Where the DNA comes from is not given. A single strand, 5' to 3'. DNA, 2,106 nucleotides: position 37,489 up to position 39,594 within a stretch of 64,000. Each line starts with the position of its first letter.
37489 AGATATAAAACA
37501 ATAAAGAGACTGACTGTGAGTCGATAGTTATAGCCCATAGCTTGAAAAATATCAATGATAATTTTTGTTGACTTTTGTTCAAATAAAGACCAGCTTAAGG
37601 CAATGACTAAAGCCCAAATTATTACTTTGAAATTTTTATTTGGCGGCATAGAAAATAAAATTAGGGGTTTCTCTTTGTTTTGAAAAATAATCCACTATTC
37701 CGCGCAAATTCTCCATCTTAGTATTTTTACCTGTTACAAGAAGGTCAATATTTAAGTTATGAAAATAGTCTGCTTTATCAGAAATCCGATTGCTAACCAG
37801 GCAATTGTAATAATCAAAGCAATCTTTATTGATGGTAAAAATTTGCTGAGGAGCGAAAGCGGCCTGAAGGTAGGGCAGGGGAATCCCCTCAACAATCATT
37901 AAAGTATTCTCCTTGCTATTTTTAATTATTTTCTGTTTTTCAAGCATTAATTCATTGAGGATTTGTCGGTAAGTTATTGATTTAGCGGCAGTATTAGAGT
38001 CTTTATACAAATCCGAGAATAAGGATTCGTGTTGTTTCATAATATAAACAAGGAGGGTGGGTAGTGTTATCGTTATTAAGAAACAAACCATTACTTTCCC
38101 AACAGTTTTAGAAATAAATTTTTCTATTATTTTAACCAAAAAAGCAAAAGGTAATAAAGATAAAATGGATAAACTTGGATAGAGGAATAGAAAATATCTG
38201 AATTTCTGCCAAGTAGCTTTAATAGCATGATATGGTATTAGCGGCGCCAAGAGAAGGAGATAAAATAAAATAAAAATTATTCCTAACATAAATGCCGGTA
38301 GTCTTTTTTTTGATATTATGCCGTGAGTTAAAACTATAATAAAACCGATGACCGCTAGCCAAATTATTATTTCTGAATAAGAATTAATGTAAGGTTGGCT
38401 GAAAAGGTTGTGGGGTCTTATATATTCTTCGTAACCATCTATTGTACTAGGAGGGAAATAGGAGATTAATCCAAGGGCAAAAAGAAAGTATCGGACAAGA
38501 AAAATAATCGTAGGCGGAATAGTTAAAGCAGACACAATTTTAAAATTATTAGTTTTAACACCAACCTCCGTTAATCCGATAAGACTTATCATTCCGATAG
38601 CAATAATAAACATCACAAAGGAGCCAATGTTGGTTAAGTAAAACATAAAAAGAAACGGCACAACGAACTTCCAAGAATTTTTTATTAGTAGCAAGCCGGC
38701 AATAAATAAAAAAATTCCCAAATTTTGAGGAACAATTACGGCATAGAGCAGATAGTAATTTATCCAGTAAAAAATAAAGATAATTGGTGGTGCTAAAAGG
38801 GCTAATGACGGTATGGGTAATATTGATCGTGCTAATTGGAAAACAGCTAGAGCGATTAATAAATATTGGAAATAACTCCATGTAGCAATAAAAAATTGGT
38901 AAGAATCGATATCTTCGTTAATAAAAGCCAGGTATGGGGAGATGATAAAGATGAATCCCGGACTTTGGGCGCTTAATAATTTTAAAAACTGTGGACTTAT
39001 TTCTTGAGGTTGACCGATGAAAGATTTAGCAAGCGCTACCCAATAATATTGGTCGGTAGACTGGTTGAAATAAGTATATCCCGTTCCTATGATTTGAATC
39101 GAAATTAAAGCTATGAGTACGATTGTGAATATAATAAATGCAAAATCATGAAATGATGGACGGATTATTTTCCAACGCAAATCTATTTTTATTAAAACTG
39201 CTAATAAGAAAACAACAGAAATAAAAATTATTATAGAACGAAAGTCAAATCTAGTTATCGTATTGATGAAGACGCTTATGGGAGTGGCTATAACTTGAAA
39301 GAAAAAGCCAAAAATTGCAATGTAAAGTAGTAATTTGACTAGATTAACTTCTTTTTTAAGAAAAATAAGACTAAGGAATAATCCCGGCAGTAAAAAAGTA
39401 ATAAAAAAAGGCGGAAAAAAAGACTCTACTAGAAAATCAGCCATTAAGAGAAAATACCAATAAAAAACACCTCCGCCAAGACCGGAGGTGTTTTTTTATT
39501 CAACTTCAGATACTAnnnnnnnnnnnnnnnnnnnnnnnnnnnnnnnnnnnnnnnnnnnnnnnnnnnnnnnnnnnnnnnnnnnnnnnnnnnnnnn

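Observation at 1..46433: A 39-kb composite glycan locus with four sugar-donor pathways, ending at a giant Thr-rich surface protein: candidate S-layer or surface glycoprotein glycosylation island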

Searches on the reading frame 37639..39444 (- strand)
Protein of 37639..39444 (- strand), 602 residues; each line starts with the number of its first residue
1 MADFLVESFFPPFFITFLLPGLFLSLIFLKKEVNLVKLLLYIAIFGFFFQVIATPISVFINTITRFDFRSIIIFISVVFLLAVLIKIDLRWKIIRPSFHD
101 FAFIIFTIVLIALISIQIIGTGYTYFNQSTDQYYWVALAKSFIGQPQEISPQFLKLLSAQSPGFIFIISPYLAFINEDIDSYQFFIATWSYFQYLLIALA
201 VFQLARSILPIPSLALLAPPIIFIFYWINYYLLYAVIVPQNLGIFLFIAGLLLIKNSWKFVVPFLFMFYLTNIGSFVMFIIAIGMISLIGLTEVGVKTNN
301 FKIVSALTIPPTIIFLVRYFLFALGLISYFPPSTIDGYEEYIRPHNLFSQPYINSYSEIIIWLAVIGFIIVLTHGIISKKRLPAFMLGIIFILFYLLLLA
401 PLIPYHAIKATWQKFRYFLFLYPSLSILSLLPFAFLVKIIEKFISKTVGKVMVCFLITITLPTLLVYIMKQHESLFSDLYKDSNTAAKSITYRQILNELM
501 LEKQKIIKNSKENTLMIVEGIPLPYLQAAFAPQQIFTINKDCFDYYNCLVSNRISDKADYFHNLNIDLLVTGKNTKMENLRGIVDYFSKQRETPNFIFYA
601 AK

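Call 8: search_protein_families(library=pfam, proteins=[window:37639-39444:-], max_evalue=0.001)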
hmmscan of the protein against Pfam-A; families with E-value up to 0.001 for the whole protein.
window:37639-39444:- (602 aa): 0 families

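Call 16: search_protein_families(library=ncbifam, proteins=[window:37639-39444:-], max_evalue=0.01)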
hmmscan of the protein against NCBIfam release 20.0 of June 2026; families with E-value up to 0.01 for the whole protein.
window:37639-39444:- (602 aa): 0 families

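Call 34: search_solved_structures(query=window:37639-39444:-, max_evalue=1)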
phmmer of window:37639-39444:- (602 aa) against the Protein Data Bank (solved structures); distinct sequences matched with E-value up to 1: 0.

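Call 36: find_homologous_proteins(query=window:37639-39444:-, max_evalue=0.001)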
Query window:37639-39444:- (602 aa): 1 proteins with E <= 0.001 among 8000 candidates.
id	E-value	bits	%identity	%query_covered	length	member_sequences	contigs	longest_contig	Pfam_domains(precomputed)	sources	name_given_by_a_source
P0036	0.0e+0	1287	100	100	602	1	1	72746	-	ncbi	-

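Call 53: search_protein_representatives(alignment_id=A1)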
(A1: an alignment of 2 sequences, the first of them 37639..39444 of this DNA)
Query: 2 sequences, 648 profile positions. Proteins with E-value up to 0.001 (for the whole library): 24; up to 1e-10: 21; up to 1e-30: 18. The best 24 are listed.
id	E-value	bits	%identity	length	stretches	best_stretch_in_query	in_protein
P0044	0.0e+00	1190.1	-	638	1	1-646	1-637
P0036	0.0e+00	1060.7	-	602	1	7-648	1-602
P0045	1.5e-119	416.9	-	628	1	7-645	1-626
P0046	1.5e-105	370.6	-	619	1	7-645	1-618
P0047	1.8e-103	363.8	-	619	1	16-605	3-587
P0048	1.0e-102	361.3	-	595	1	16-645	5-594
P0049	1.5e-95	337.6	-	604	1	21-645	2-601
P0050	2.7e-95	336.7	-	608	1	16-646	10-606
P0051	4.9e-93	329.3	-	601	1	17-643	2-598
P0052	1.0e-91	324.9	-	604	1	17-646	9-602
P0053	2.4e-89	317.1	-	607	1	7-646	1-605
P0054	1.9e-87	310.8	-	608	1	7-646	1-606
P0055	2.0e-84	300.8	-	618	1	16-646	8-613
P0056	4.4e-63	230.3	-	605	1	108-622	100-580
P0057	6.8e-58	213.2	-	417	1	220-646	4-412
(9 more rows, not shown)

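Call 57: search_solved_structures(query=A4, max_evalue=1)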
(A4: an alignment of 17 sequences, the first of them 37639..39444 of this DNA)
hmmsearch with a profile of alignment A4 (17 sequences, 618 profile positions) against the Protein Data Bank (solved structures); distinct sequences matched with E-value up to 1: 2.
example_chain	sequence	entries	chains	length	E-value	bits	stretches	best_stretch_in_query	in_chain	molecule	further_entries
9rjb_B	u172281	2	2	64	0.5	11.9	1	369-420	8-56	Signal peptidase complex subunit 1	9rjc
7p2p_D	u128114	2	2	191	0.85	11.2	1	348-420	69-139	Signal peptidase complex subunit 1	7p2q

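Call 60: search_protein_families(library=pfam, alignment_id=A4, max_evalue=0.01)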
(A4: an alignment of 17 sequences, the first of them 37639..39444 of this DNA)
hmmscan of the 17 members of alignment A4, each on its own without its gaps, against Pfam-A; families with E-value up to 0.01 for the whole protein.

A. member 1, window:37639-39444:- (602 aa): 0 families

B. families by the number of members that match (of 17 scanned): 0 families

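Call 63: find_related_loci(query=A5, collection=metagenome_contigs, flank=10000)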
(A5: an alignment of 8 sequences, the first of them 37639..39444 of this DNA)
Query A5 (602 aa) in metagenome_contigs; peptide patterns used: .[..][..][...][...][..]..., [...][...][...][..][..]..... (x = any residue, [..] = any of these).
188 stretches matched a pattern; 8 encode a relative of the query (tblastn E <= 1e-3); 8 distinct loci.
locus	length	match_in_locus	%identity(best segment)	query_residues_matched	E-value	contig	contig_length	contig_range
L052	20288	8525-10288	33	12-599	3e-81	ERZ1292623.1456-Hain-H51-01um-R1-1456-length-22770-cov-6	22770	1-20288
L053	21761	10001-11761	35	13-565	2e-76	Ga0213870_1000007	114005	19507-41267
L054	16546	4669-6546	32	1-599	3e-76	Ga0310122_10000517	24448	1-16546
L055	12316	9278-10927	34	14-555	5e-71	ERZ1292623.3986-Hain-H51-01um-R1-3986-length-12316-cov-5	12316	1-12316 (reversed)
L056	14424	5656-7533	32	1-599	5e-64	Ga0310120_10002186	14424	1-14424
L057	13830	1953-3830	32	1-599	5e-64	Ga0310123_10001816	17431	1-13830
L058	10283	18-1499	31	125-599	5e-58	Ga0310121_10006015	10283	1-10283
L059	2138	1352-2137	34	1-254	4e-28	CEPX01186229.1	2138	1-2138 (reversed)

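Call 68: predict_structure(alignment_id=A4)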
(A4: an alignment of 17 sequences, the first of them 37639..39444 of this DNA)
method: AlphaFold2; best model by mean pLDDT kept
length: 602 residues; sequences in the alignment: 17
mean_pLDDT: 87.0   pTM: 0.90
mean pLDDT of the five models: 87.0, 85.4, 85.5, 84.9, 84.5
residues with pLDDT >= 90: 302; 70-90: 249; 50-70: 45; < 50: 6
segments of 3 or more residues with pLDDT < 50: 292-297
pLDDT, mean of each block of 10 residues (from residue 1): 93 95 90 93 96 93 86 89 78 86 96 89 80 92 86 71 91 92 94 97 95 96 94 91 96 86 92 92 89 50 84 94 89 71 83 88 96 83 87 93 83 85 97 95 96 96 94 83 74 89 72 60 86 82 79 85 84 78 82 88 70
secondary structure, 60 per line:
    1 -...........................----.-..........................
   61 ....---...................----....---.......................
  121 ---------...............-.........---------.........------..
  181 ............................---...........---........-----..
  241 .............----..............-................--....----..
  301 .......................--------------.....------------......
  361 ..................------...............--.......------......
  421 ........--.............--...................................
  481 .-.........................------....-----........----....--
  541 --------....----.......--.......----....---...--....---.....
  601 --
elements in order: H2-28 H35-64 H68-86 H98-120 H130-144 H146-154 H164-172 H179-208 H212-222 H226-233 H239-253 H258-271 H273-288 H291-294 H299-323 H338-342 H355-378 H385-399 H402-408 H415-428 H431-443 H446-481 H483-507 E514-517 H523-530 E535-538 E549-552 E557-560 E566-572 H577-580 E589-592 E596-600

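Call 71: fold_search(model_id=the predicted structure, library=pdb)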
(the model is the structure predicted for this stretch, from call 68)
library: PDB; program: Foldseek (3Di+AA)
matches with E <= 10: 271; with E <= 0.001: 5
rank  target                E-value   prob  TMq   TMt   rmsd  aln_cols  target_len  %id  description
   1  8if8_B                2.2e-04  1.00  0.38  0.37  15.6       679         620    9  Arabinosyltransferase AftA (released 2023-05-31)
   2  6ftg_5                2.8e-04  1.00  0.42  0.39  10.0       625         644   14  Subtomogram average of OST-containing ribosome-translocon complexes from canine rough microsomal membranes (released 2018-03-21)
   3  6s7o_A                4.3e-04  1.00  0.39  0.36  10.5       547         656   13  Cryo-EM structure of human oligosaccharyltransferase complex OST-A (released 2019-12-18)
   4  8b6l_I                4.9e-04  1.00  0.35  0.32  10.7       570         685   13  Subtomogram average of the human Sec61-TRAP-OSTA-translocon (released 2022-12-07)
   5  3wak                  7.6e-04  1.00  0.45  0.34  13.4       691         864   11  Crystal structure of the Archaeoglobus fulgidus oligosaccharyltransferase (O29867_ARCFU) in the apo form (released 2013-10-30)
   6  8agb_A                1.2e-03  1.00  0.36  0.34  12.1       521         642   11  Structure of yeast oligosaccharylransferase complex with lipid-linked oligosaccharide bound (released 2022-12-07)
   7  5gmy_A                1.3e-03  1.00  0.42  0.32  12.9       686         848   10  Crystal structure of the Archaeoglobus fulgidus oligosaccharyltransferase (O29867_ARCFU) tethered with an acceptor pep (released 2017-02-01)
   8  8age_A                1.7e-03  1.00  0.41  0.39  10.2       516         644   12  Structure of yeast oligosaccharylransferase complex with acceptor peptide bound (released 2022-12-07)
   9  7oci_F                2.0e-03  1.00  0.39  0.37  11.5       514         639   12  Cryo-EM structure of yeast Ost6p containing oligosaccharyltransferase complex (released 2022-02-16)
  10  9n9j_I                2.3e-03  1.00  0.39  0.34  10.0       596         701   12  Structure of a GRP94 folding intermediate engaged with a CCDC134- and FKBP11-bound secretory translocon (released 2025-11-19)
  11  6s7t_A                3.0e-03  1.00  0.42  0.37   9.2       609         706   11  Cryo-EM structure of human oligosaccharyltransferase complex OST-B (released 2019-12-18)
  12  7e9s_A                3.6e-03  1.00  0.39  0.29  14.7       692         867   10  Archaeal oligosaccharyltransferase AglB from Archaeoglobus fulgidus in complex with an inhibitory peptide and a dolich (released 2021-09-08)
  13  8agc_A                3.8e-03  1.00  0.39  0.35   9.5       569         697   10  Structure of yeast oligosaccharylransferase complex with lipid-linked oligosaccharide and non-acceptor peptide bound (released 2022-12-07)
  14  3waj                  9.4e-03  1.00  0.39  0.31  13.3       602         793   12  Crystal structure of the Archaeoglobus fulgidus oligosaccharyltransferase (O29867_ARCFU) complex with Zn and sulfate (released 2013-10-30)
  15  7zli_A                9.8e-03  1.00  0.41  0.38   9.9       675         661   10  Cryo-EM structure of C-mannosyltransferase CeDPY19, in complex with Dol25-P-Man and bound to CMT2-Fab and anti-Fab nan (released 2023-01-11)
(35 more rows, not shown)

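Call 87: search_protein_families(library=pfam, proteins=[L053:5654-7354:+, L053:7618-9330:-, L053:2351-3790:+, L053:4118-5014:+, L053:13031-14197:+, L052:287-2236:+, L052:3682-5472:+, L052:6292-7926:+, L052:5516-6298:-, L052:10278-11528:+], max_evalue=0.001)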
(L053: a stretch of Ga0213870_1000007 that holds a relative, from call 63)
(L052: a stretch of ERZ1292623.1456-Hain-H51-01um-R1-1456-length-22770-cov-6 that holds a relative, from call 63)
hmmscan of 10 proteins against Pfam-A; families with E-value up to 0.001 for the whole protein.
L053:5654-7354:+ (567 aa): 1 family
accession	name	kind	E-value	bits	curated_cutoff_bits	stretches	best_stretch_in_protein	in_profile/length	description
PF13231.12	PMT_2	-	2.5e-07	31.5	26.1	1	126-256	20-155/160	Dolichyl-phosphate-mannose-protein mannosyltransferase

L053:7618-9330:- (571 aa): 0 families

L053:2351-3790:+ (480 aa): 11 families
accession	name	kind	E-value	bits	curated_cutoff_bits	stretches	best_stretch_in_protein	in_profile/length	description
PF01593.30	Amino_oxidase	-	2.6e-16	60.4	19.8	1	13-384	2-364/443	Flavin containing amine oxidoreductase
PF13450.12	NAD_binding_8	-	8.2e-14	52.1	21.9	1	7-76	1-68/68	NAD(P)-binding Rossmann-like domain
PF12831.13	FAD_oxidored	-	2.9e-10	40.5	27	1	6-41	3-38/416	FAD dependent oxidoreductase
PF01494.25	FAD_binding_3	-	2.4e-08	34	22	1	3-36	2-35/349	FAD binding domain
PF00890.30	FAD_binding_2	-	1.6e-07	31.3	20.4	1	5-39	2-36/414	FAD binding domain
PF07992.20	Pyr_redox_2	-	6.1e-07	29.6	26.1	1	5-93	3-87/291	Pyridine nucleotide-disulphide oxidoreductase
PF01266.30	DAO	-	6.4e-07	29.6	27.9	1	6-78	3-76/353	FAD dependent oxidoreductase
PF00070.33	Pyr_redox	-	2.6e-06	28.3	22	0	224-259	44-80/82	Pyridine nucleotide-disulphide oxidoreductase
PF13738.12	Pyr_redox_3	-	2.9e-06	27.2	30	1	6-37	1-33/305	Pyridine nucleotide-disulphide oxidoreductase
PF03486.20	HI0933_like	-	7.3e-06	26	50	1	4-38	2-36/244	HI0933-like protein Rossmann domain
PF01946.23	Thi4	-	0.00012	21.8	26.2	1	2-39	17-55/235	Thi4 family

L053:4118-5014:+ (299 aa): 2 families
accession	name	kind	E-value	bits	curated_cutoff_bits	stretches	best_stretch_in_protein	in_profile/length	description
PF00685.33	Sulfotransfer_1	-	5.5e-21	75.6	22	1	21-196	2-182/255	Sulfotransferase domain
PF13469.12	Sulfotransfer_3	-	1.3e-15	58.7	27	1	97-196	116-213/216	Sulfotransferase family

L053:13031-14197:+ (389 aa): 1 family
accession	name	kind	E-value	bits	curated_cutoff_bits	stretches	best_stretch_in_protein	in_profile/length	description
PF01041.23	DegT_DnrJ_EryC1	-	8.3e-57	193.5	19.8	1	17-383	9-357/360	DegT/DnrJ/EryC1/StrS aminotransferase family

L052:287-2236:+ (650 aa): 4 families
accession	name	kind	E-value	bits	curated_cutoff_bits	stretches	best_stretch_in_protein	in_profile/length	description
PF00204.31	DNA_gyraseB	-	2e-57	193.9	27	1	240-409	1-172/173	DNA gyrase B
PF00986.26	DNA_gyraseB_C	-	2.2e-29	101.8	29.8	1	579-639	3-63/63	DNA gyrase B subunit, carboxyl terminus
PF01751.28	Toprim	-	1.9e-17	63.7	23.1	1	438-548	1-94/96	Toprim domain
PF02518.31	HATPase_c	-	1.9e-14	54.5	26.4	1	42-185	4-107/111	Histidine kinase-, DNA gyrase B-, and HSP90-like ATPase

L052:3682-5472:+ (597 aa): 4 families
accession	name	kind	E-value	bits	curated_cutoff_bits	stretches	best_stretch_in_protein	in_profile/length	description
PF04138.20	GtrA_DPMS_TM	-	6.2e-22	78.4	26.1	1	479-593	2-117/117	GtrA/DPMS, transmembrane domain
PF01593.30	Amino_oxidase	-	4e-13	49.9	19.8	1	1-372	4-365/443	Flavin containing amine oxidoreductase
PF13450.12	NAD_binding_8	-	3.9e-08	33.9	21.9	1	1-60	9-66/68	NAD(P)-binding Rossmann-like domain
PF03275.19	GLF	-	0.00025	21.2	26.3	0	284-348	99-163/203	UDP-galactopyranose mutase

L052:6292-7926:+ (545 aa): 0 families

L052:5516-6298:- (261 aa): 1 family
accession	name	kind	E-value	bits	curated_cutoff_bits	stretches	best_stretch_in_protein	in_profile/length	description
PF13578.12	Methyltransf_24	-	1.5e-25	90.6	26.3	1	45-164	1-105/105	Methyltransferase domain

L052:10278-11528:+ (417 aa): 13 families
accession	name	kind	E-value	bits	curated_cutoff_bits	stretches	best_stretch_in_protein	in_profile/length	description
PF08241.18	Methyltransf_11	-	2.3e-26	92.7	21.2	1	199-295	1-94/95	Methyltransferase domain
PF13649.12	Methyltransf_25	-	5.6e-24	85.1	27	1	198-290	1-95/97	Methyltransferase domain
PF13847.12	Methyltransf_31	-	9e-21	74.5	27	1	193-299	2-112/145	Methyltransferase domain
PF08242.18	Methyltransf_12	-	8.7e-16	58.9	30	1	199-292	1-96/98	Methyltransferase domain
PF01209.24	Ubie_methyltran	-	1e-14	54.9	20.1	1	195-289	48-144/233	ubiE/COQ5 methyltransferase family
PF13489.12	Methyltransf_23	-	1.6e-14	54.4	27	1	192-298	20-118/164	Methyltransferase domain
PF07021.18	MetW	-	1e-09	38.8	21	1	184-298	3-111/193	Methionine biosynthesis protein MetW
PF05175.20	MTS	-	3.1e-07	30.6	23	1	195-267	32-104/170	Methyltransferase small domain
PF03848.20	TehB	-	3.3e-06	27.1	20.4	1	186-275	23-109/193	Tellurite resistance protein TehB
PF02353.26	CMAS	-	5.2e-06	26.4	27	1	193-274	61-140/273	Mycolic acid cyclopropane synthetase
PF06325.19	PrmA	-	0.00017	21.6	22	1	191-276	158-241/296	Ribosomal protein L11 methyltransferase (PrmA)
PF05401.17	NodS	-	0.00018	21.9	24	1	197-277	46-122/201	Nodulation protein S (NodS)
PF12847.13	Methyltransf_18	-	0.00085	19.8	27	0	186-254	6-76/151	Methyltransferase domain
